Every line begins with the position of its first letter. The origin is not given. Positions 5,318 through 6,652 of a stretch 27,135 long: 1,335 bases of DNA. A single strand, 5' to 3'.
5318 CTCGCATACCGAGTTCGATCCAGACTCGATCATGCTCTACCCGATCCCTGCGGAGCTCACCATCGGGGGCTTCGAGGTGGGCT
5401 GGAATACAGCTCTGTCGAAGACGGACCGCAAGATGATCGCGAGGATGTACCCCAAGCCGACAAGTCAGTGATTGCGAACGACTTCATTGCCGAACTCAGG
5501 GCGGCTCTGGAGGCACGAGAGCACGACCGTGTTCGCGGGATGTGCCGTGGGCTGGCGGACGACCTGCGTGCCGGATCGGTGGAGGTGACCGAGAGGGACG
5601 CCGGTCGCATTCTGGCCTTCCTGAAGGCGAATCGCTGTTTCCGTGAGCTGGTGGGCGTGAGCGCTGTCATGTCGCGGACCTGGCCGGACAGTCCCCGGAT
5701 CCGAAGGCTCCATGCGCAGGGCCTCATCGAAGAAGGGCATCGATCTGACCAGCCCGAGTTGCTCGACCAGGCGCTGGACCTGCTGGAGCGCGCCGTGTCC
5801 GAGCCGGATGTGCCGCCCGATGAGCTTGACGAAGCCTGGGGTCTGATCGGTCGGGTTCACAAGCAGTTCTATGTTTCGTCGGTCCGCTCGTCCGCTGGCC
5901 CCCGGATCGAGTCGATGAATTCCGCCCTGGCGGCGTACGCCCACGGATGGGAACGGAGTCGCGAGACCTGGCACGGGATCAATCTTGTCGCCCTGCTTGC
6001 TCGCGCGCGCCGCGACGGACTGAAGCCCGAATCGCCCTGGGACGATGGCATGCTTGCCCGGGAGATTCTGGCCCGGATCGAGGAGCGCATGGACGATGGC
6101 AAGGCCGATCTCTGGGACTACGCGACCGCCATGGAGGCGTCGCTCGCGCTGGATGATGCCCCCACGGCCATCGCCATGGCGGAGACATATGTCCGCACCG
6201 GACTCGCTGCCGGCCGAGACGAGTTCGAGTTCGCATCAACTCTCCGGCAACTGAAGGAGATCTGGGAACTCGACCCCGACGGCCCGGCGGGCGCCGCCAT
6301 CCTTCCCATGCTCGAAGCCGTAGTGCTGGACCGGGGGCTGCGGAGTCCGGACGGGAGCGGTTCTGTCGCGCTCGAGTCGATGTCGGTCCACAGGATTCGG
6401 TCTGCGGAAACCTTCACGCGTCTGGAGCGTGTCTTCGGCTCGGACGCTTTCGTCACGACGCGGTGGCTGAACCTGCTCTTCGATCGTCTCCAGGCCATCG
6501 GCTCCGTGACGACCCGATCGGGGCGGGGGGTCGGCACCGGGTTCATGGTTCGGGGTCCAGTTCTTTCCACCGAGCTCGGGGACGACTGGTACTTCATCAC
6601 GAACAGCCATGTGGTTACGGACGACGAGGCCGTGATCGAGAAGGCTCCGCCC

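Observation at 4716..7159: Translationally coupled pair of a cytoplasmic astacin-like metzincin and a TPR-like/all-alpha N-domain fused to a trypsin-like protease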

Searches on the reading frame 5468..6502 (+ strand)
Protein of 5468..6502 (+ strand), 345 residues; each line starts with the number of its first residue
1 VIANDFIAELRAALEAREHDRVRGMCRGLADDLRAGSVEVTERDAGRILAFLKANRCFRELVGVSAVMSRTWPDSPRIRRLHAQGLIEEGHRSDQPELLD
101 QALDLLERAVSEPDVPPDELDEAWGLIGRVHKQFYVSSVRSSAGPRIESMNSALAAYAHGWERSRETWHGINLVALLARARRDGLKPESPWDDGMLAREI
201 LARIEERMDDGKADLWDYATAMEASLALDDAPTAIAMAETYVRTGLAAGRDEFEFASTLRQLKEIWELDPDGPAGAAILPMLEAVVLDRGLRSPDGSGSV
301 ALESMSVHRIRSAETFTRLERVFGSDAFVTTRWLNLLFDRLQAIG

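Call 64: find_homologous_proteins(query=window:5468-6502:+, max_evalue=0.001)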
Query seq(345 aa) (345 aa): 71 proteins with E <= 0.001 among 8000 candidates.
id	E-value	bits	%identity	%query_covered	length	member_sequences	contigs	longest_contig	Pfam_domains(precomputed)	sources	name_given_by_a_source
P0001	3.0e-222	755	100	100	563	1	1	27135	PF13365.13,PF13281.13,PF20308.5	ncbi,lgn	-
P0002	6.6e-150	517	70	100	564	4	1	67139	PF13365.13,PF13281.13,PF20308.5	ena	-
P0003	5.9e-142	491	68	100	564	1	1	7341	PF13365.13,PF13281.13,PF20308.5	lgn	-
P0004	3.8e-126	439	62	100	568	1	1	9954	PF13365.13,PF13281.13,PF20308.5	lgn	-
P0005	1.2e-109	385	69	76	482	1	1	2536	PF13365.13,PF13281.13,PF20308.5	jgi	jgi:S1-C subfamily serine protease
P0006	5.1e-107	376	55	100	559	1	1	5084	PF13365.13,PF20308.5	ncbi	-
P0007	1.1e-105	372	54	100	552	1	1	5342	PF13365.13,PF20308.5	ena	-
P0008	1.2e-105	371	54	100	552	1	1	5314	PF13365.13,PF20308.5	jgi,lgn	-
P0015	1.8e-99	351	54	97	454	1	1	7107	PF20308.5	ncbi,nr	ncbi:MAG TPA: tetratricopeptide repeat-containing protein, partial [Longimicrobiales bacterium]|nr:t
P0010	1.8e-92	328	51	100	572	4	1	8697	PF13365.13,PF13281.13,PF20308.5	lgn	-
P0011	2.8e-83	298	57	81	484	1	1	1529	PF13365.13,PF20308.5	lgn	-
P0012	7.3e-77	277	44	100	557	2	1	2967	PF13365.13,PF13281.13,PF20308.5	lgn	-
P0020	1.2e-50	191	38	100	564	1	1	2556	PF13365.13,PF20308.5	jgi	jgi:S1-C subfamily serine protease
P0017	6.9e-46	175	35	100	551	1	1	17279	PF13365.13,PF13281.13,PF20308.5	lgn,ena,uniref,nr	uniref:Serine protease n=1 Tax=Candidatus Kentrum sp. FW TaxID=2126338 RepID=A0A450T9D3_9GAMM|nr:MAG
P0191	3.4e-41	160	35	98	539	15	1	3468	PF13365.13,PF13281.13,PF20308.5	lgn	-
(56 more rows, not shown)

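Call 90: search_protein_representatives(protein=window:5468-6472:+)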
Query: 335 residues. Proteins with E-value up to 0.001 (for the whole library): 1066; up to 1e-10: 760; up to 1e-30: 96. The best 150 are listed.
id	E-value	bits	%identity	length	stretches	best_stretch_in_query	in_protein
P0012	2.1e-71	257.3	44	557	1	5-334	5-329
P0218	8.0e-42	160.0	38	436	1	4-334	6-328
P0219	2.0e-41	158.7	39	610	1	6-334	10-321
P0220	2.3e-41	158.5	40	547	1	9-334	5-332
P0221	1.9e-40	155.5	40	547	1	8-334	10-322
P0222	2.0e-40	155.4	37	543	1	8-334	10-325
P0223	1.6e-39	152.5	37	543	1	4-333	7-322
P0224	3.6e-38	148.0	35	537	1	3-334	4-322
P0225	3.6e-38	148.0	41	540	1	10-290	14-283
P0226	1.8e-37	145.7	37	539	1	21-333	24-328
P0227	1.9e-37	145.7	38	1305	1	5-334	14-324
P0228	3.2e-37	144.9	36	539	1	3-333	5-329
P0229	4.5e-37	144.4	38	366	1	10-334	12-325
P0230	1.3e-36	142.9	37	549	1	11-333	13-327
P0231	2.0e-36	142.3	35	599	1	5-334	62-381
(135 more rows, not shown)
